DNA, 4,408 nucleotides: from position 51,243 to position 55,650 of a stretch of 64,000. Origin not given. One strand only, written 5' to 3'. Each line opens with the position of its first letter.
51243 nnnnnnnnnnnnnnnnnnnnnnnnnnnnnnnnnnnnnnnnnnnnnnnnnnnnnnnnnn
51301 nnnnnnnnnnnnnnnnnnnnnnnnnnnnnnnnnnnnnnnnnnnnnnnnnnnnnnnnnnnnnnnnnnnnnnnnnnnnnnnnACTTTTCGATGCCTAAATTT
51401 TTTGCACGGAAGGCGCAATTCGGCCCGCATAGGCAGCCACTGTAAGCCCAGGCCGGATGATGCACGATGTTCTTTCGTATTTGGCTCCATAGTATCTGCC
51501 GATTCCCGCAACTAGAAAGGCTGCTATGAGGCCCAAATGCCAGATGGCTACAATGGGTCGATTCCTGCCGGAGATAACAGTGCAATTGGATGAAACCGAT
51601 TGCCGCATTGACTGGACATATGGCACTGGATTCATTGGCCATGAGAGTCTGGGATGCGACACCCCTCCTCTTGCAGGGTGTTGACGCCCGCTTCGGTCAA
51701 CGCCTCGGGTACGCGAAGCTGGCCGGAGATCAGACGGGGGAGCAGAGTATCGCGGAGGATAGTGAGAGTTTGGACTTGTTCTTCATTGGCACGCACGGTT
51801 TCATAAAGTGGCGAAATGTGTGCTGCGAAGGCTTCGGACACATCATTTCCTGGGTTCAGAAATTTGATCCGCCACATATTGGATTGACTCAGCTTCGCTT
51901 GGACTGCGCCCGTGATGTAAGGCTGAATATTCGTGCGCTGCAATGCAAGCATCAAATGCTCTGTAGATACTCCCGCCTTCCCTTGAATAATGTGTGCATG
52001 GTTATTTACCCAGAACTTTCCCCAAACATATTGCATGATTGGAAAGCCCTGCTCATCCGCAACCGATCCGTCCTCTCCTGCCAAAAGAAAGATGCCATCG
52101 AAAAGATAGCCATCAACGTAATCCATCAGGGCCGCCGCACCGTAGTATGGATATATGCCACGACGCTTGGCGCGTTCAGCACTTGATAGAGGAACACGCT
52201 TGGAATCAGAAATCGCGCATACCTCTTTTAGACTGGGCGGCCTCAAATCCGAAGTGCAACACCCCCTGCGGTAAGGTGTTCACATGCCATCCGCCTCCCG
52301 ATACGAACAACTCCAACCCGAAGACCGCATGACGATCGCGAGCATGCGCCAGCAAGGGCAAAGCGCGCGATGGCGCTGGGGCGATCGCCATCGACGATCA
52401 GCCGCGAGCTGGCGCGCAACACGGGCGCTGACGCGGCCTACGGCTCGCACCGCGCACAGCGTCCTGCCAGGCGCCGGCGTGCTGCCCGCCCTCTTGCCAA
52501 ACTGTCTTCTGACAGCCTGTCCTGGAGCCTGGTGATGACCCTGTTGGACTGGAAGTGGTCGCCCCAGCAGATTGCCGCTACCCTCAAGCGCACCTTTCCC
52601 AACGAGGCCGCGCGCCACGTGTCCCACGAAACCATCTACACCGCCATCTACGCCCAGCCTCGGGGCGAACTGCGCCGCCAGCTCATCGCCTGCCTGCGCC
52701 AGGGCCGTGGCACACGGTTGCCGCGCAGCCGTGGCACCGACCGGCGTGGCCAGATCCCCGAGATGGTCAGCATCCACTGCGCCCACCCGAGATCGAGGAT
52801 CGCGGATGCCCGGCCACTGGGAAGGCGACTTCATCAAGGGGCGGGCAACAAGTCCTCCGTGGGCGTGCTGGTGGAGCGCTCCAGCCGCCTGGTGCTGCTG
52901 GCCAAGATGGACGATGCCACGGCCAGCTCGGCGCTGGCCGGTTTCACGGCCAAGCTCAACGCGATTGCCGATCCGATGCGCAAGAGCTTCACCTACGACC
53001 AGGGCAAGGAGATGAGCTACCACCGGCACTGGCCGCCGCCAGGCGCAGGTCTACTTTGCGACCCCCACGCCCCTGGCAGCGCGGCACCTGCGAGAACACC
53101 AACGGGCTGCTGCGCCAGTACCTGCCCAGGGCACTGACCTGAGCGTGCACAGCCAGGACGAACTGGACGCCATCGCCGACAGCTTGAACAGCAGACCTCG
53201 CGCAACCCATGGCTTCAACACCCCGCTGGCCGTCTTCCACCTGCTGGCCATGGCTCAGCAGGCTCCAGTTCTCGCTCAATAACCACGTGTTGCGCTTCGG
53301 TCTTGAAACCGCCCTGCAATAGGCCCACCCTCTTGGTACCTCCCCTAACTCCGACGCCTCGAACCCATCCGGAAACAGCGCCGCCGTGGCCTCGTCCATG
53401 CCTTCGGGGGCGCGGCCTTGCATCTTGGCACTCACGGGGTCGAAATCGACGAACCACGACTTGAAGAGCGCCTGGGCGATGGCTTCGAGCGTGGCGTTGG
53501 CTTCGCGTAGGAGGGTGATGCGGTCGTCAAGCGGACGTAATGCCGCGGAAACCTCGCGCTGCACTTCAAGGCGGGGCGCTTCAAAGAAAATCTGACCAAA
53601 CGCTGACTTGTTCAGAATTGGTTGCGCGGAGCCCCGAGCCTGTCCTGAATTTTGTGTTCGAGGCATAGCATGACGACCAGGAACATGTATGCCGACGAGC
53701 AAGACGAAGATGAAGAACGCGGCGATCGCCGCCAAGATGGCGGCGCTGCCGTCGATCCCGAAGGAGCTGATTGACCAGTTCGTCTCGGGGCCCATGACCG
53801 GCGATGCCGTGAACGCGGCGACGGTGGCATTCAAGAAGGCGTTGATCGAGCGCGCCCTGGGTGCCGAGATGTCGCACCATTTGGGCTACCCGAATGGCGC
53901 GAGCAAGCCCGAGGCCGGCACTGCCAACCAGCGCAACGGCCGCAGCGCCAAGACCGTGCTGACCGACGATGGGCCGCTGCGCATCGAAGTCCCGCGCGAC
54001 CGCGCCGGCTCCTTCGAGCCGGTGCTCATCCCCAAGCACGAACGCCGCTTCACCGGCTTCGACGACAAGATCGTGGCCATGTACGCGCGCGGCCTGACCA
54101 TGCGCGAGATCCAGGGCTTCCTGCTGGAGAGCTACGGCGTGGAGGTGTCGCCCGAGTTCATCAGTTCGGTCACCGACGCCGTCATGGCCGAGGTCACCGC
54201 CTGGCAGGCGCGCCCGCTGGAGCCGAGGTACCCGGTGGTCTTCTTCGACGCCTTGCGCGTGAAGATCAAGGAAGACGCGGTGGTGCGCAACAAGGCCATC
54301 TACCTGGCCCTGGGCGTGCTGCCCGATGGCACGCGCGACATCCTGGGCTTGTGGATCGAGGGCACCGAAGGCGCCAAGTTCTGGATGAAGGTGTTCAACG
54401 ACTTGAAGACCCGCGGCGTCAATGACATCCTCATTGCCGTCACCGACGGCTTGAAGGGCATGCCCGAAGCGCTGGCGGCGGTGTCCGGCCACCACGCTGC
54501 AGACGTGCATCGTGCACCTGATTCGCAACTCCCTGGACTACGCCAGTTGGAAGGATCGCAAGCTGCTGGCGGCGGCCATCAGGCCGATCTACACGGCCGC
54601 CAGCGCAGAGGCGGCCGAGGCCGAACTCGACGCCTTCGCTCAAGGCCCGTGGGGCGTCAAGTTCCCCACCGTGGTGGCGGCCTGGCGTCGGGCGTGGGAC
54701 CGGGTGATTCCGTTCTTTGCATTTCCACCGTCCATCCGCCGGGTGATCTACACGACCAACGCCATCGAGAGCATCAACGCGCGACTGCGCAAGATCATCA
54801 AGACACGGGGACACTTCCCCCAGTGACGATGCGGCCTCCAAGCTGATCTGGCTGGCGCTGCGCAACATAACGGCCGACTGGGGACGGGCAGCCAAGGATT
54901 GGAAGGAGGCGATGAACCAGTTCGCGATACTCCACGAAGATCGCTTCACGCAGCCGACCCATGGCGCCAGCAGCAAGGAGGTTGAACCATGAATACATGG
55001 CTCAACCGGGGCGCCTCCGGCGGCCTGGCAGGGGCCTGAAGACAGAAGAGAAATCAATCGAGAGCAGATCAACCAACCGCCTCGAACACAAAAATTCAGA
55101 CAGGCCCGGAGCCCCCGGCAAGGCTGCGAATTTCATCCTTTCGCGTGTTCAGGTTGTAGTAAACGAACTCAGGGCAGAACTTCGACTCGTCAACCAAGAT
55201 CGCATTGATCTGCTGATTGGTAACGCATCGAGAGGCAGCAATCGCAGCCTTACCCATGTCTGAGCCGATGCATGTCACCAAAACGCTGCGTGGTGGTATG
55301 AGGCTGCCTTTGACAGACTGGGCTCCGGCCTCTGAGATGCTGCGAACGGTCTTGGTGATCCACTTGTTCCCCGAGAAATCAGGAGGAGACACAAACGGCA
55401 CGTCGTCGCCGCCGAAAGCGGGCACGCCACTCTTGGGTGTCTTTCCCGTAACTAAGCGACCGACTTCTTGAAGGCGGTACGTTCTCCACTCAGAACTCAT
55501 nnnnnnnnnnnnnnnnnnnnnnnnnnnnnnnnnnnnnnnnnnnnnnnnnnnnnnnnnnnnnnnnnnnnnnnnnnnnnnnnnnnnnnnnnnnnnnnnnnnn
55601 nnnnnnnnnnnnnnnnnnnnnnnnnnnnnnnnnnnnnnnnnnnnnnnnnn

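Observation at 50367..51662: Intact TIR / beta-sandwich protein plus a translationally coupled 80-aa membrane ORF, wedged between hsdS and hsdR: a candidate undescribed R-M-linked defence module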

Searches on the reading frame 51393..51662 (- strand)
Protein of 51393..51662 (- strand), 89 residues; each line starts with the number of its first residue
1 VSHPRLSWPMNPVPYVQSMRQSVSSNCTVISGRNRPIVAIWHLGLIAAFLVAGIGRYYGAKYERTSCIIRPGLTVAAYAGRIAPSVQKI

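Call 3: search_protein_families(library=pfam, proteins=[window:51393-51662:-], max_evalue=0.01)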
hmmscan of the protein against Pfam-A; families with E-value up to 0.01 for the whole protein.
window:51393-51662:- (89 aa): 0 families

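Call 4: search_protein_families(library=padloc, proteins=[window:51393-51662:-], max_evalue=0.01)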
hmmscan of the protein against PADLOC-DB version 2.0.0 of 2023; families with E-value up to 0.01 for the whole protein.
window:51393-51662:- (89 aa): 0 families

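Call 14: search_protein_families(library=ncbifam, proteins=[window:51393-51662:-], max_evalue=0.01)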
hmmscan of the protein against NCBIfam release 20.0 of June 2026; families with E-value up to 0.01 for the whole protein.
window:51393-51662:- (89 aa): 0 families

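Call 44: find_homologous_proteins(query=window:51393-51662:-, max_evalue=10)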
Query window:51393-51662:-: 2 candidates shared short words with the query, none scored E <= 10.

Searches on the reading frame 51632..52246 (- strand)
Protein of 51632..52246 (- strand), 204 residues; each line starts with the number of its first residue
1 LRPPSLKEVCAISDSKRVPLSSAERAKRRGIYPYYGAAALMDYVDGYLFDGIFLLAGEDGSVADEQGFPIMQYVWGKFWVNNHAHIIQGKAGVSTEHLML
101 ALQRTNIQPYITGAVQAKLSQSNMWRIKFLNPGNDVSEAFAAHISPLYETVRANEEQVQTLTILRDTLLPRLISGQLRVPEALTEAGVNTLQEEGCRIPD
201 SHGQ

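Call 3: search_protein_families(library=pfam, proteins=[window:51632-52246:-], max_evalue=0.01)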
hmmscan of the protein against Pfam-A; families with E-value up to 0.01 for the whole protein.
window:51632-52246:- (204 aa): 1 family
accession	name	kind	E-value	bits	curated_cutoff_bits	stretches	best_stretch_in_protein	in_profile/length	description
PF01420.25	Methylase_S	-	1.6e-06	28.9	22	1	5-153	8-158/168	Type I restriction modification DNA specificity domain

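Call 4: search_protein_families(library=padloc, proteins=[window:51632-52246:-], max_evalue=0.01)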
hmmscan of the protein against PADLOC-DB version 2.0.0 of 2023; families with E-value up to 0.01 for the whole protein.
window:51632-52246:- (204 aa): 42 families (the best 25 are shown)
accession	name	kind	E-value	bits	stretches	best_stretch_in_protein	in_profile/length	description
PDLC03082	Specificity_I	-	7.5e-58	194.7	1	7-177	196-366/368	Type I specificity subunit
PDLC03099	Specificity_I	-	7.9e-32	108.9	2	6-127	10-123/405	Type I specificity subunit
PDLC03089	Specificity_I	-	7.3e-31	105.7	1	29-182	279-438/446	Type I specificity subunit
PDLC03188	Specificity_I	-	5.5e-27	92.7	1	5-186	267-450/458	Type I specificity subunit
PDLC03164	Specificity_I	-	2.1e-24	84.6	1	6-182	229-399/409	Type I specificity subunit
PDLC03086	Specificity_I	-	6.7e-20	69.5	1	77-182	341-449/458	Type I specificity subunit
PDLC03068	Specificity_I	-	1.6e-18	65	1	24-181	245-399/403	Type I specificity subunit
PDLC03154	Specificity_I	-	1.3e-17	62.4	1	91-182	303-398/406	Type I specificity subunit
PDLC03066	Specificity_I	-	2.1e-15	54.4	1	73-182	324-437/441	Type I specificity subunit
PDLC03168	Specificity_I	-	1.2e-13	49.4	1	80-180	342-447/459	Type I specificity subunit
PDLC03136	Specificity_I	-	2e-12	45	1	74-184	200-312/316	Type I specificity subunit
PDLC03073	Specificity_I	-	1.3e-11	42.4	1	13-169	262-420/437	Type I specificity subunit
PDLC03092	Specificity_I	-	2e-11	41.9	1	111-178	329-396/397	Type I specificity subunit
PDLC03161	Specificity_I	-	5e-10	36.8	1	107-182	326-401/405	Type I specificity subunit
PDLC03144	Specificity_I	-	9.7e-10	36.5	1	5-132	20-145/388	Type I specificity subunit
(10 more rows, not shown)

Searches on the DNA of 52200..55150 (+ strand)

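Call 51: search_dna_similar(query=window:52200-55150:+, collection=plasmids, mode=near, max_rows=8)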
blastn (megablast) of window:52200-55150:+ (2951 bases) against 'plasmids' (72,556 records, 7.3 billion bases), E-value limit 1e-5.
Records with a match: 74; places in all: 113; records where one place covers at least 80% of the query: 0.
Best place of each record, by identity: 95-99% 1; 80-90% 25; 60-80% 48.
By first word of the organism name: Ralstonia 25; Pseudomonas 12; Burkholderia 11; Cupriavidus 7; Paraburkholderia 6; Variovorax 3; Pandoraea 2; Caballeronia 2; Polaromonas 2; Eleftheria 1; and 3 more.
By predicted mobility (MOB-suite, as given by PLSDB): non-mobilizable 34; mobilizable 26; conjugative 14.
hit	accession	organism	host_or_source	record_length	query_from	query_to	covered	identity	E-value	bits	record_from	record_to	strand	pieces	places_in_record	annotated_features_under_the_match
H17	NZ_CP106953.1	Eleftheria terrae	soil sample,soil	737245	1437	2729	44%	80.8%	0e+0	992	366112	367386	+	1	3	none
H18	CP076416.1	Ralstonia solanacearum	tobacco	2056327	1532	2749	41%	80.3%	0e+0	913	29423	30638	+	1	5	IS256 family transposase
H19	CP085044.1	Ralstonia solanacearum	sunflower,cell culture,stem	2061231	1532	2749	41%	80.3%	0e+0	913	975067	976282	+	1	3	IS256 family transposase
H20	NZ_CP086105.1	Ralstonia sp. RS650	sunflower,cell culture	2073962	1532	2749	41%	80.3%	0e+0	913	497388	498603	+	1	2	none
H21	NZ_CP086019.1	Ralstonia sp. RS642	sunflower,cell culture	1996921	1532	2749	41%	80.3%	0e+0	913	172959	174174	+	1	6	none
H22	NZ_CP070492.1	Methylococcus sp. EFPC2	pure culture,stream biofilm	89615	1541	2747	41%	80.8%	0e+0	931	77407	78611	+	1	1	IS256 family transposase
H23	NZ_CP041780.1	Burkholderia sp. MS455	single cell,soybean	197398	1547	2748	41%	81.1%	0e+0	950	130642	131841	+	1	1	IS256 family transposase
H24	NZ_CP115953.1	Ralstonia solanacearum CFBP2957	Solanum lycopersicum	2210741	1532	2748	41%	79.7%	0e+0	872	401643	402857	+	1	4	none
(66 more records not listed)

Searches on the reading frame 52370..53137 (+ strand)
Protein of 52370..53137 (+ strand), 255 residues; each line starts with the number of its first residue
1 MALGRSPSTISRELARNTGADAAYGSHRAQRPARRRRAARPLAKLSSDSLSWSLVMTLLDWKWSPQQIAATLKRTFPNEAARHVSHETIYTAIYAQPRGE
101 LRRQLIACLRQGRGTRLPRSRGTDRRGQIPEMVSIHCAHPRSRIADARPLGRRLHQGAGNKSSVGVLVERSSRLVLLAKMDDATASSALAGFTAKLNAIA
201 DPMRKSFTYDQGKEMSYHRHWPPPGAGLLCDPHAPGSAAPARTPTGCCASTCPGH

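Call 3: search_protein_families(library=pfam, proteins=[window:52370-53137:+], max_evalue=0.01)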
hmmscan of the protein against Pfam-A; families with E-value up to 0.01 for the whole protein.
window:52370-53137:+ (255 aa): 3 families
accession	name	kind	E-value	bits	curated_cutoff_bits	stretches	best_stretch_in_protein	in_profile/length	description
PF13936.12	HTH_38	-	5.8e-06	26.4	27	1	2-17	29-44/44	Helix-turn-helix domain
PF00665.32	rve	-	0.00083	20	32.6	1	159-218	21-81/102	Integrase core domain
PF13565.12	HTH_32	-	0.0021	19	33.7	1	9-91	1-71/73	Homeodomain-like domain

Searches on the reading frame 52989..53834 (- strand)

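Call 3: search_protein_families(library=pfam, proteins=[window:52989-53834:-], max_evalue=0.01)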
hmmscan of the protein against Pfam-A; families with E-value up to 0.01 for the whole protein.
window:52989-53834:- (281 aa): 1 family
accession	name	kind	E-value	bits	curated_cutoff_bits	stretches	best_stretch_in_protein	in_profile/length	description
PF01420.25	Methylase_S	-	0.0043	17.7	22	1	65-117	115-167/168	Type I restriction modification DNA specificity domain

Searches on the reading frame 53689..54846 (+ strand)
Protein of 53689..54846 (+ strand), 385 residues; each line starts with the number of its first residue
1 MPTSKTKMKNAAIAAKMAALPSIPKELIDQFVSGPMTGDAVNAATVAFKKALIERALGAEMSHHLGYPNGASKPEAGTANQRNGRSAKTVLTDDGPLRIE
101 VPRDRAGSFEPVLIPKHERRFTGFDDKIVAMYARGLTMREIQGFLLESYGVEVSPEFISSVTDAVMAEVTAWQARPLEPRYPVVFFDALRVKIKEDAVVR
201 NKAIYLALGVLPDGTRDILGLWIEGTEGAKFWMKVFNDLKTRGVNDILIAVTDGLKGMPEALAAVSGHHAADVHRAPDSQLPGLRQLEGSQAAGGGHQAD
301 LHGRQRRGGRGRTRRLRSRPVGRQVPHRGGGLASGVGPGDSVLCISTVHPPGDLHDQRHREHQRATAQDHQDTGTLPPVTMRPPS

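Call 3: search_protein_families(library=pfam, proteins=[window:53689-54846:+], max_evalue=0.01)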
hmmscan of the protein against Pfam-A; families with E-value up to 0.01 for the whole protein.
window:53689-54846:+ (385 aa): 1 family
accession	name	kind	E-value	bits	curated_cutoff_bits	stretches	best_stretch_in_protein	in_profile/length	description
PF00872.24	Transposase_mut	-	2.3e-72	244.4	21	1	47-265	28-244/379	Transposase, Mutator family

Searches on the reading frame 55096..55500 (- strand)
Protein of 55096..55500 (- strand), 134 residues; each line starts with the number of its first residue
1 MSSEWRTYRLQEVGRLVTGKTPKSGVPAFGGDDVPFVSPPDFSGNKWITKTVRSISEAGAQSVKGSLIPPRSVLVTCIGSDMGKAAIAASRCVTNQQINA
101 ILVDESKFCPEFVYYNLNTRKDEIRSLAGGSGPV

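Call 3: search_protein_families(library=pfam, proteins=[window:55096-55500:-], max_evalue=0.01)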
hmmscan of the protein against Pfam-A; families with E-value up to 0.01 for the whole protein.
window:55096-55500:- (134 aa): 1 family
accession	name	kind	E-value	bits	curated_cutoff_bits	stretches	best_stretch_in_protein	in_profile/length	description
PF01420.25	Methylase_S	-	3.2e-10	40.9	22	1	3-132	2-120/168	Type I restriction modification DNA specificity domain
